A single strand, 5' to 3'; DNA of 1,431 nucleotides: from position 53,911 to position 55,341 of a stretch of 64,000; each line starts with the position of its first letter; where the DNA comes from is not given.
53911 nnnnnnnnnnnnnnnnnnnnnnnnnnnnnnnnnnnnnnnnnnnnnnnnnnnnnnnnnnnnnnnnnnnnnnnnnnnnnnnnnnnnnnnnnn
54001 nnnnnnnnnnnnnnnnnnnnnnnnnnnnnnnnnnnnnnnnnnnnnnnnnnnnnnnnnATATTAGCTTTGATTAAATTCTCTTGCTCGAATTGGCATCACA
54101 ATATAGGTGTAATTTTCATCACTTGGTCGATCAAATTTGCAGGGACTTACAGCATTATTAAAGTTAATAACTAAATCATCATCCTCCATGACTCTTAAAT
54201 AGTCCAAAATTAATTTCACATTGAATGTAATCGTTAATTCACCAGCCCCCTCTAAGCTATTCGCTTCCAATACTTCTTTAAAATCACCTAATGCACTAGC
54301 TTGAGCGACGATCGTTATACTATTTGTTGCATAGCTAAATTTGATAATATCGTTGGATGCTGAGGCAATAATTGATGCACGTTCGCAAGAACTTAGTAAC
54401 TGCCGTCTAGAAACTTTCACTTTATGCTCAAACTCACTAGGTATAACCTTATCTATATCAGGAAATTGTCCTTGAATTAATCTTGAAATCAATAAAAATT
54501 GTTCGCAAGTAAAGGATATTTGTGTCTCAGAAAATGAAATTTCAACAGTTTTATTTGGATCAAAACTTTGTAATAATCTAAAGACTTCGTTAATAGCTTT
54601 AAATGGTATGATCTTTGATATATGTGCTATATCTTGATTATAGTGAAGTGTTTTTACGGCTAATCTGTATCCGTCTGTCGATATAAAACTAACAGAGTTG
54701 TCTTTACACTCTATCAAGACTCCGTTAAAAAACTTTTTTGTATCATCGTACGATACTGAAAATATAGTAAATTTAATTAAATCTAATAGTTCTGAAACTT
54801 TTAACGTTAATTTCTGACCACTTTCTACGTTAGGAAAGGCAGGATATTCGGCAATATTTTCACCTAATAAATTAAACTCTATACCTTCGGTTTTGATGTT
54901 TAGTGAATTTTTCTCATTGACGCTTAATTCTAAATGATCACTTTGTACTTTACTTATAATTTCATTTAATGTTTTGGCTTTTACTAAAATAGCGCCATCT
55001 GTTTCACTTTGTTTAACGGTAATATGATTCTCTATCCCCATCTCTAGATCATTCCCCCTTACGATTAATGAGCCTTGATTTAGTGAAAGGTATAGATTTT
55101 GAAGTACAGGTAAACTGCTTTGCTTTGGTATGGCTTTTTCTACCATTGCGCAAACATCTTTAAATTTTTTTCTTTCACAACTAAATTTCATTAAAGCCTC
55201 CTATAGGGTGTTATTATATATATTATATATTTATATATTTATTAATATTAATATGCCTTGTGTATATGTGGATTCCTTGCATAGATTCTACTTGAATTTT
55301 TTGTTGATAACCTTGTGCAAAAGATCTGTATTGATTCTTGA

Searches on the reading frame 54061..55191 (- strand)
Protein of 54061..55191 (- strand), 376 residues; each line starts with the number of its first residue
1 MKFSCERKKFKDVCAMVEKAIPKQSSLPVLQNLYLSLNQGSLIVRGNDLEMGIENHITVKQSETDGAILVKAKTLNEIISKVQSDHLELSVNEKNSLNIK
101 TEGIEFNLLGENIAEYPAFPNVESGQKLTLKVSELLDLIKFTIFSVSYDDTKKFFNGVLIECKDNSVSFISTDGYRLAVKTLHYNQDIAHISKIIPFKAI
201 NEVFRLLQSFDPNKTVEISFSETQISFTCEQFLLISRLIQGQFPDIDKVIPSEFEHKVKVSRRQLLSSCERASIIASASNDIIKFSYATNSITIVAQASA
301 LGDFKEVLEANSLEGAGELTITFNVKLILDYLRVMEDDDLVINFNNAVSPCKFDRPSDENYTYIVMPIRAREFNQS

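Call 26: search_protein_families(library=pfam, proteins=[window:54061-55191:-])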
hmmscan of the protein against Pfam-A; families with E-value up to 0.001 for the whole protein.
window:54061-55191:- (376 aa): 3 families
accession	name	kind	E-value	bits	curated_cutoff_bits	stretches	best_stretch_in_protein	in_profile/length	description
PF02767.21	DNA_pol3_beta_2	-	4.5e-31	108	27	1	130-245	2-116/116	DNA polymerase III beta subunit, central domain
PF00712.24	DNA_pol3_beta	-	5.2e-28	98.1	24.4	2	1-119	1-119/120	DNA polymerase III beta subunit, N-terminal domain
PF02768.20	DNA_pol3_beta_3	-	1.1e-22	80.6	27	1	248-369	2-121/121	DNA polymerase III beta subunit, C-terminal domain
